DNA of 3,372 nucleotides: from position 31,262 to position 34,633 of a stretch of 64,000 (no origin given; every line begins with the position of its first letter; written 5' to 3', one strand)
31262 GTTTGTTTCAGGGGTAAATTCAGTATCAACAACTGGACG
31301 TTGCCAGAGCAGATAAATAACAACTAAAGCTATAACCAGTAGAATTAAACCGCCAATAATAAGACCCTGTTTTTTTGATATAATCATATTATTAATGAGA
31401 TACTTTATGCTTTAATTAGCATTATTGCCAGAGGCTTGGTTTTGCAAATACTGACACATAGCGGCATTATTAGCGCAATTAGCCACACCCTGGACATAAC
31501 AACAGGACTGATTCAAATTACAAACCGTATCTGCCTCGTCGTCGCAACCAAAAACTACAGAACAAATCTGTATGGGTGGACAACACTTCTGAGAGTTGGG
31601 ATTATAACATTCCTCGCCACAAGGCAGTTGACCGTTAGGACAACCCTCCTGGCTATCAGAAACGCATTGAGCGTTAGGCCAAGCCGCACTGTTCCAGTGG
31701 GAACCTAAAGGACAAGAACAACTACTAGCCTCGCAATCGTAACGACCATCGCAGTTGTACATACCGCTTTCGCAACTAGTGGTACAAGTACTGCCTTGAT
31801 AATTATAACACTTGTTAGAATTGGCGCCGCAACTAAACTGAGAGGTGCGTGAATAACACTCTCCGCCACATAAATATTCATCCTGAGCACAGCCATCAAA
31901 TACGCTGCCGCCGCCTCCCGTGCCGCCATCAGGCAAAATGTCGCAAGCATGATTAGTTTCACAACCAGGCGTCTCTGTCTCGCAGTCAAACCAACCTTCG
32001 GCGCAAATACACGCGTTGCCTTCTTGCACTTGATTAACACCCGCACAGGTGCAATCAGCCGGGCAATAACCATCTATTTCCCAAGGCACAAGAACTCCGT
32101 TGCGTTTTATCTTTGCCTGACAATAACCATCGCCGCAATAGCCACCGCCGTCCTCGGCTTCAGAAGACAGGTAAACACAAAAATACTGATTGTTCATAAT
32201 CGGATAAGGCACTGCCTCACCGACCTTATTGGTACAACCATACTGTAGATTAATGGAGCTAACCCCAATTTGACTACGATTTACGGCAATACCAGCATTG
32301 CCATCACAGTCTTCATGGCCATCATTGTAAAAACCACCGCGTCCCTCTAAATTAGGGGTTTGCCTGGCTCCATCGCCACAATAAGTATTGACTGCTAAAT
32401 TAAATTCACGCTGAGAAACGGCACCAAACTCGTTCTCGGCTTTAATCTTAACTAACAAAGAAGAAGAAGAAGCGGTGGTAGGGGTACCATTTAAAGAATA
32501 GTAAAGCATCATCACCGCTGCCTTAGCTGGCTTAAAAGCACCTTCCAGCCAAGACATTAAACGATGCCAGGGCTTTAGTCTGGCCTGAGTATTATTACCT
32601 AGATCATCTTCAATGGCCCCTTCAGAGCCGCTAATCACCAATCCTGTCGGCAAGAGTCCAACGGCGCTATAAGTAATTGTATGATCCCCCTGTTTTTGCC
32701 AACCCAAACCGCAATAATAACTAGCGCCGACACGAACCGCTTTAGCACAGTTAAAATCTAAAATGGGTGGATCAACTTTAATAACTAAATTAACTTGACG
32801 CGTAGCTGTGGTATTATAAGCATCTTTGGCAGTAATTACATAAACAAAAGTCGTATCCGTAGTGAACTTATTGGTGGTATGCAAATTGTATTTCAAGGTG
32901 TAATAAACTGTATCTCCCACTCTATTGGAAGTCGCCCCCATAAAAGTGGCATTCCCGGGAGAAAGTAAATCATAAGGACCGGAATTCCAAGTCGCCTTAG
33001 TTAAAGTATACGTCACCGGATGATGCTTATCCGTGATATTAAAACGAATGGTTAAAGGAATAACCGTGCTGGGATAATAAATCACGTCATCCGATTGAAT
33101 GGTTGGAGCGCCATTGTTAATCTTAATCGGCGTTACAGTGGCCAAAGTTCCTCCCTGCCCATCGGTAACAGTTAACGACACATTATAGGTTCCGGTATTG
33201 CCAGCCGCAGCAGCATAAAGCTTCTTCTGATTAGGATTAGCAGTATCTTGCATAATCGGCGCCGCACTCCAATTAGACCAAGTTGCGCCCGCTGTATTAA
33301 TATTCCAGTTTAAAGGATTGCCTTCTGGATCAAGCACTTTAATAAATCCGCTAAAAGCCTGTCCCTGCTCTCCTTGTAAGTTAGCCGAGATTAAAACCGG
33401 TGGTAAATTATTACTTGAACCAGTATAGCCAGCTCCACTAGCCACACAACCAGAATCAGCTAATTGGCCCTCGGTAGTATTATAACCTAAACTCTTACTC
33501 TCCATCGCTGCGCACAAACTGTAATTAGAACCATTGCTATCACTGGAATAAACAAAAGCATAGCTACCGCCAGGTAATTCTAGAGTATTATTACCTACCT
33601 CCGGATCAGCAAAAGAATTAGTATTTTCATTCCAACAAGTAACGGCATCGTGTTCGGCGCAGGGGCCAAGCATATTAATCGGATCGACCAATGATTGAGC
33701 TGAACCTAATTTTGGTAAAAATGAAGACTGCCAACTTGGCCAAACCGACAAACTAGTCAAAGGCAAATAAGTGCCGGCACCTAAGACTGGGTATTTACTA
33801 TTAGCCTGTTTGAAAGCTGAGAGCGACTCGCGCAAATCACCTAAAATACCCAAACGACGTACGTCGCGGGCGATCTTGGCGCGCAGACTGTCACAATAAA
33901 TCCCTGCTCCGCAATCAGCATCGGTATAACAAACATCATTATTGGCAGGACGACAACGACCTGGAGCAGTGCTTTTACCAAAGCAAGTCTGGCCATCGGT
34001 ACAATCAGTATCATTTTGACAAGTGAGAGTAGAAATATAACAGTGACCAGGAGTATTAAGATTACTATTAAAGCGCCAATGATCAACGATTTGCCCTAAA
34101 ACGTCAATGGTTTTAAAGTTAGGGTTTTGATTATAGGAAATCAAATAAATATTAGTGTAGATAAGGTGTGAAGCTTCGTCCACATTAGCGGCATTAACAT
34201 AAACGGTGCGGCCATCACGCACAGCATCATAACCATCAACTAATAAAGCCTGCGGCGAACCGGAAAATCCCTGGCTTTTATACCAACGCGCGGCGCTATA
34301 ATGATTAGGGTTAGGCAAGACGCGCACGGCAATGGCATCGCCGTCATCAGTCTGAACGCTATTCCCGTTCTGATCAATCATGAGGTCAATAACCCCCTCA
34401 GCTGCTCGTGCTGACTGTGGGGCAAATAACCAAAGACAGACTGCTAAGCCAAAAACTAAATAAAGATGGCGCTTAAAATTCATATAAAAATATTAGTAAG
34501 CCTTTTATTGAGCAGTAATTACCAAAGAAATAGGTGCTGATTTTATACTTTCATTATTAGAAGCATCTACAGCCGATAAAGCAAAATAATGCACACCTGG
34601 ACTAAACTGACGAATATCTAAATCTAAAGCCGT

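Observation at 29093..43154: Seven-gene operon of exported, pilin-anchored, cysteine-rich giant proteins: candidate undescribed cell-surface or host-attachment apparatus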

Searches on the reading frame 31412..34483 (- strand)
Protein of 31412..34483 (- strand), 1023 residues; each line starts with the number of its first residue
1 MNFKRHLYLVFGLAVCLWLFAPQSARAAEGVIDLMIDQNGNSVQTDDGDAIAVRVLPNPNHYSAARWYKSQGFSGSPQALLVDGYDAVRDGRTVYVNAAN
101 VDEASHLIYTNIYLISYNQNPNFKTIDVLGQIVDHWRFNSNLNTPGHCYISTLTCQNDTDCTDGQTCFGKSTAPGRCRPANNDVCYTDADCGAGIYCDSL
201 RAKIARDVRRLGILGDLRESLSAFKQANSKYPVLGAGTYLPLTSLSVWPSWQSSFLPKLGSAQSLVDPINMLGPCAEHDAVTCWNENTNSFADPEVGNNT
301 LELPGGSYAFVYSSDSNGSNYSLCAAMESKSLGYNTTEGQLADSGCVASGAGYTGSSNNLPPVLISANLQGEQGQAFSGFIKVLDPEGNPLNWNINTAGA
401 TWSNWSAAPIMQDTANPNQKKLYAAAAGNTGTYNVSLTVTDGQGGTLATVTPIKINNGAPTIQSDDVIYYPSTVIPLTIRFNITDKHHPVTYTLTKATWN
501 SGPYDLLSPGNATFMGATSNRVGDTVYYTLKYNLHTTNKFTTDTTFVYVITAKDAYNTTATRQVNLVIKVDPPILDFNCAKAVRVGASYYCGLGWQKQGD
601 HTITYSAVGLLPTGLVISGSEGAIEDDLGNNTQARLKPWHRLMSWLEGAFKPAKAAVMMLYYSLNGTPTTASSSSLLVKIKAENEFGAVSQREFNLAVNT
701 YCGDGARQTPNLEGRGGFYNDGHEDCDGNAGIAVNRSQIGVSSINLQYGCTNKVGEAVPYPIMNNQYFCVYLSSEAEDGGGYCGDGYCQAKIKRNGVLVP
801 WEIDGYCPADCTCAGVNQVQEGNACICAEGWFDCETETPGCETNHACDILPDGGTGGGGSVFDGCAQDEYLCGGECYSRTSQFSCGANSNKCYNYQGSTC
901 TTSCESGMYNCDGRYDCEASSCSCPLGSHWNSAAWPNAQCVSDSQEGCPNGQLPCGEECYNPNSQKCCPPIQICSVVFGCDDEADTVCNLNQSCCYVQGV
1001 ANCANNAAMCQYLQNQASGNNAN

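Call 5: search_protein_families(library=pfam, proteins=[window:31412-34483:-], max_evalue=0.01)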
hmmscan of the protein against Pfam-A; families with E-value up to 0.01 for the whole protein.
window:31412-34483:- (1023 aa): 1 family
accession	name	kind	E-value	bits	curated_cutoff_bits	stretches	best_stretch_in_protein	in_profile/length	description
PF17963.7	Big_9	-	0.00071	20.8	23.6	1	361-448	3-84/89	Bacterial Ig domain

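Call 6: search_protein_families(library=ncbifam, proteins=[window:31412-34483:-], max_evalue=0.01)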
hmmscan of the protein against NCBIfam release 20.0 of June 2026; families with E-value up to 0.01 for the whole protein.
window:31412-34483:- (1023 aa): 0 families

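Call 27: find_homologous_proteins(query=window:31412-34483:-)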
Query window:31412-34483:- (1023 aa): 531 proteins with E <= 0.001 among 8000 candidates; the best 120 are listed.
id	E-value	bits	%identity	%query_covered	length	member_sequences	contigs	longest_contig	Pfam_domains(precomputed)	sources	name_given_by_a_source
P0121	0.0e+0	2412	99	100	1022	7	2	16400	-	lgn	-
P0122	0.0e+0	1486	65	97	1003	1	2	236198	-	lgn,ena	-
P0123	0.0e+0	1466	64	97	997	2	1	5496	-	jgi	-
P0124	0.0e+0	1457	64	93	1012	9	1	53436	-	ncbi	-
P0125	0.0e+0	1450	61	100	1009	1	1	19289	-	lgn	-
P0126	0.0e+0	1446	62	100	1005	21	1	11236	PF04706.19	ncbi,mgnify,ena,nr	ncbi:MAG TPA: dickkopf-related protein [bacterium]|mgnify:FL=1|nr:dickkopf-related protein [bacteriu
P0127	0.0e+0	1425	62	97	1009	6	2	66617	-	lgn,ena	-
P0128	0.0e+0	1408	61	100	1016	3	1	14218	-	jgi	-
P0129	0.0e+0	1348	61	99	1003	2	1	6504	-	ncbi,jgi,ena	jgi:hypothetical protein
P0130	0.0e+0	1331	58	100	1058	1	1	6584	-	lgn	-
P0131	0.0e+0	1325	59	99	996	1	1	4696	-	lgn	-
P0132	0.0e+0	1321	59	96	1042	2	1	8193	-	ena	-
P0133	0.0e+0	1319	60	96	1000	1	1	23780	-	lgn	-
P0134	0.0e+0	1302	58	99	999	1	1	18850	-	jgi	-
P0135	0.0e+0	1284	58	98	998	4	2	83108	-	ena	-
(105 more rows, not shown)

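Call 36: search_solved_structures(query=A2, max_evalue=1)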
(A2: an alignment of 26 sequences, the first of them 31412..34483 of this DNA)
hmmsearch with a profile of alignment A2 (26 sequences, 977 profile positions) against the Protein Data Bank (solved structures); distinct sequences matched with E-value up to 1: 5.
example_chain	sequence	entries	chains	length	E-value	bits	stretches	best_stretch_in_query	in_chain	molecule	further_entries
4jrw_A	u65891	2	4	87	0.025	16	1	432-461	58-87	Collagenase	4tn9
2y72_A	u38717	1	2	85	0.05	15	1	432-460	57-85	COLLAGENASE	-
4aqo_A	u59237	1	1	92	0.057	14.7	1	432-460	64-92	COLLAGENASE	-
6nz0_Z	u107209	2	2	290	0.12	13.7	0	433-572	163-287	Dyslexia-associated protein KIAA0319-like protein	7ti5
2c26_A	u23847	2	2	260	0.86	10.9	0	432-461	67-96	ENDOGLUCANASE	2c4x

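Call 54: predict_structure(alignment_id=A2)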
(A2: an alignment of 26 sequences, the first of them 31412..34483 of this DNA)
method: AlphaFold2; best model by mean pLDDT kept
length: 1023 residues; sequences in the alignment: 26
mean_pLDDT: 66.0   pTM: 0.39
mean pLDDT of the five models: 66.0, 59.7, 57.5, 57.2, 55.6
residues with pLDDT >= 90: 88; 70-90: 431; 50-70: 214; < 50: 290
segments of 3 or more residues with pLDDT < 50: 1-6, 20-49, 120-125, 235-246, 622-636, 648-658, 701-811, 849-865, 871-875, 886-890, 895-898, 904-927, 934-937, 972-982, 1009-1023
pLDDT, mean of each block of 10 residues (from residue 1): 47 55 40 31 37 75 81 73 79 82 85 72 52 72 83 84 82 79 83 86 86 80 74 53 45 59 61 75 71 63 72 70 81 71 67 72 89 88 82 81 85 87 89 89 83 84 89 88 74 65 90 88 85 89 90 79 91 83 77 85 88 83 41 46 52 43 85 78 91 81 37 30 33 41 40 36 39 33 34 44 40 62 66 62 60 40 48 50 48 51 47 40 50 49 53 68 72 46 64 63 59 37 31
secondary structure, 60 per line:
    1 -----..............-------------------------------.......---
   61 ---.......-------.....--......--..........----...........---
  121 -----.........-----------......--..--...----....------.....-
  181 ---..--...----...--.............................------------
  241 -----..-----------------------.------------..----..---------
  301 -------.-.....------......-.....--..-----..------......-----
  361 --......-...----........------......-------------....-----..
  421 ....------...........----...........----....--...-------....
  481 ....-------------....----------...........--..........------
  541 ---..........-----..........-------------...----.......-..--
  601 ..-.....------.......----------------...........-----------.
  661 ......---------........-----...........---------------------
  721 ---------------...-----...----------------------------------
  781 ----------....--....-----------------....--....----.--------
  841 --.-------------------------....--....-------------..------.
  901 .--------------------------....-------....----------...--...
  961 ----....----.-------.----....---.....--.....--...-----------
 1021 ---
elements in order (helices of 4 or more, strands of 3 or more residues): H6-19 E51-57 H64-70 E78-82 E85-90 E93-102 E107-117 H126-134 E146-151 E165-168 E175-179 E195-197 H200-228 E310-314 E321-326 H328-332 E350-355 E363-368 E370-372 E377-384 E391-396 E410-413 E419-424 E431-441 E446-456 E461-464 E467-469 E477-484 E498-501 E512-522 E525-534 E544-553 E559-568 E582-584 E589-595 E604-608 E615-621 H638-648 E660-666 E676-683 E689-699 E791-794 E797-800 E818-821 E824-827 E869-872 E875-878 E928-931 E939-942 E953-955 E958-960 E965-968 E986-989 E993-997 E1000-1004

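Call 56: fold_search(model_id=the predicted structure, library=pdb)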
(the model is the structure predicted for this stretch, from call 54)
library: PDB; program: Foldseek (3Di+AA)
matches with E <= 10: 1900; with E <= 0.001: 785
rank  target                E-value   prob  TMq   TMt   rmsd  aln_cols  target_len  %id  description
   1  4aq1_A                3.2e-10  1.00  0.09  0.12  33.9       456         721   13  Structure of the SbsB S-layer protein of Geobacillus stearothermophilus PV72p2 in complex with nanobody KB6 (released 2012-06-13)
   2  5iry_A                1.1e-09  1.00  0.11  0.17  14.4       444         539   10  Crystal structure of human Desmocollin-1 ectodomain (released 2016-06-22)
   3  5erp_B                1.4e-09  1.00  0.11  0.18  15.2       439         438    8  Crystal structure of human Desmocollin-2 ectodomain fragment EC2-5 (released 2016-06-15)
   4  6q2o_E                5.0e-09  1.00  0.12  0.19  19.1       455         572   11  Cryo-EM structure of RET/GFRa2/NRTN extracellular complex. The 3D refinement was applied with C2 symmetry. (released 2019-10-02)
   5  6e57_A                5.0e-09  1.00  0.08  0.15  24.0       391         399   14  Bacteroides ovatus mixed-linkage glucan utilization locus (MLGUL) SGBP-B in complex with mixed-linkage heptasaccharide (released 2019-05-29)
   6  4aq1_C                6.8e-09  1.00  0.09  0.12  31.9       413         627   12  Structure of the SbsB S-layer protein of Geobacillus stearothermophilus PV72p2 in complex with nanobody KB6 (released 2012-06-13)
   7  6vg4_A                1.3e-08  1.00  0.10  0.14  20.4       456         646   10  Human protocadherin 10 ectodomain (released 2020-03-11)
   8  6xi1_AAA              1.3e-08  1.00  0.10  0.19  21.0       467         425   12  Crystal structure of tetra-tandem repeat in extending RTX adhesin from Aeromonas hydrophila (released 2020-10-14)
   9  7ahs_B                1.4e-08  1.00  0.14  0.36  11.4       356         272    9  titin-N2A Ig81-Ig83 (released 2021-03-24)
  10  6xi1_BBB              1.5e-08  1.00  0.10  0.19  20.3       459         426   12  Crystal structure of tetra-tandem repeat in extending RTX adhesin from Aeromonas hydrophila (released 2020-10-14)
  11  5szl_B                1.7e-08  1.00  0.10  0.19  19.2       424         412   13  Protocadherin gamma A1 extracellular cadherin domains 1-4 (released 2016-10-19)
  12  7a7d_a                1.8e-08  1.00  0.13  0.19  29.2       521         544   12  Cadherin fit into cryo-ET map (released 2020-12-23)
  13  8a0y_A                1.9e-08  1.00  0.09  0.14  25.3       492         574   10  Crystal structure of mouse contactin 2 immunoglobulin domains (released 2023-11-01)
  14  5xwu_A                2.0e-08  1.00  0.09  0.25  18.4       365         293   12  Crystal structure of PTPdelta Ig1-Ig3 in complex with SALM2 LRR-Ig (released 2018-06-06)
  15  6q2j_E                2.0e-08  1.00  0.12  0.19  19.0       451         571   11  Cryo-EM structure of extracellular dimeric complex of RET/GFRAL/GDF15 (released 2019-10-02)
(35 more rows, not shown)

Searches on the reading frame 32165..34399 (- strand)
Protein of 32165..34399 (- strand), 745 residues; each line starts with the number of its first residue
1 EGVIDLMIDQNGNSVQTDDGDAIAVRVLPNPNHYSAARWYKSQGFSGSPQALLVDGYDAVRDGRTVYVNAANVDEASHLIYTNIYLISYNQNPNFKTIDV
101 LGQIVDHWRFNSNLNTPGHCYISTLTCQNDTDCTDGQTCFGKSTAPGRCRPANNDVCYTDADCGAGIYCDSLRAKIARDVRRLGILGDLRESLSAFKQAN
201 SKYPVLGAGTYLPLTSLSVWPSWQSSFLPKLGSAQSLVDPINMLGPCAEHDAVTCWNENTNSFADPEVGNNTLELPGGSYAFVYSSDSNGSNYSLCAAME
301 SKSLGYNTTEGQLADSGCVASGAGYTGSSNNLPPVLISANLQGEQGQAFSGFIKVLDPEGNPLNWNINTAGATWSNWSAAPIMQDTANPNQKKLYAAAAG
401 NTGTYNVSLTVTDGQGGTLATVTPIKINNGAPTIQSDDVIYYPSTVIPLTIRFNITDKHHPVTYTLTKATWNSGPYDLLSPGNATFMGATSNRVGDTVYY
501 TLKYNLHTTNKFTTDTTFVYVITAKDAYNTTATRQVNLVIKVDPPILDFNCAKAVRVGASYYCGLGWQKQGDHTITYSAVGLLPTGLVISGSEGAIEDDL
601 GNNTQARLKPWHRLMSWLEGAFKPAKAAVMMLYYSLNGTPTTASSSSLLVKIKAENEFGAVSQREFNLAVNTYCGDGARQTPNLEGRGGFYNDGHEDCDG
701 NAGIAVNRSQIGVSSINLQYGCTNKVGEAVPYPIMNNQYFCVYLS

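Call 40: search_protein_families(library=pfam, proteins=[window:32165-34399:-], max_evalue=1)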
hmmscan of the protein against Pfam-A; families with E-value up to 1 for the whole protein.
window:32165-34399:- (745 aa): 5 families
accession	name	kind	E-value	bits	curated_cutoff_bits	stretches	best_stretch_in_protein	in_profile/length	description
PF17963.7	Big_9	-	0.00047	21.4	23.6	1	333-420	3-84/89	Bacterial Ig domain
PF04706.18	Dickkopf_N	-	0.0032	18.2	25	2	127-169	2-45/51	Dickkopf N-terminal cysteine-rich region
PF18911.6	PKD_4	-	0.046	14.2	27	1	401-421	58-78/85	PKD domain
PF05345.18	He_PIG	-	0.077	13.9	24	0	400-421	68-89/96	Putative Ig domain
PF00801.26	PKD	-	0.096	13.1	23.5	0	402-423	56-77/80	PKD domain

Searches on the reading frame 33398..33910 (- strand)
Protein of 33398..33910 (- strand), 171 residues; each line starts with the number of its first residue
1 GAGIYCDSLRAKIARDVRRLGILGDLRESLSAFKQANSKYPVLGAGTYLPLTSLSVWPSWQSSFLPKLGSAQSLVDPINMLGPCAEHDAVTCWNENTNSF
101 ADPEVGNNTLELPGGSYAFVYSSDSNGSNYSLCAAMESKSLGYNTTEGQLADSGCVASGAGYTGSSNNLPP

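Call 59: search_solved_structures(query=A3, max_evalue=10, show_alignments=3)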
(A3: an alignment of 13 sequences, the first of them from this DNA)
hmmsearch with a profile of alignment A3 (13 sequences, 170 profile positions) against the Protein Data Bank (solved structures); distinct sequences matched with E-value up to 10: 1.
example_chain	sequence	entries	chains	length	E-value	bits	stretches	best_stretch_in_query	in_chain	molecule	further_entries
2wan_A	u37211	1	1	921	0.61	13.4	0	76-127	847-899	PULLULANASE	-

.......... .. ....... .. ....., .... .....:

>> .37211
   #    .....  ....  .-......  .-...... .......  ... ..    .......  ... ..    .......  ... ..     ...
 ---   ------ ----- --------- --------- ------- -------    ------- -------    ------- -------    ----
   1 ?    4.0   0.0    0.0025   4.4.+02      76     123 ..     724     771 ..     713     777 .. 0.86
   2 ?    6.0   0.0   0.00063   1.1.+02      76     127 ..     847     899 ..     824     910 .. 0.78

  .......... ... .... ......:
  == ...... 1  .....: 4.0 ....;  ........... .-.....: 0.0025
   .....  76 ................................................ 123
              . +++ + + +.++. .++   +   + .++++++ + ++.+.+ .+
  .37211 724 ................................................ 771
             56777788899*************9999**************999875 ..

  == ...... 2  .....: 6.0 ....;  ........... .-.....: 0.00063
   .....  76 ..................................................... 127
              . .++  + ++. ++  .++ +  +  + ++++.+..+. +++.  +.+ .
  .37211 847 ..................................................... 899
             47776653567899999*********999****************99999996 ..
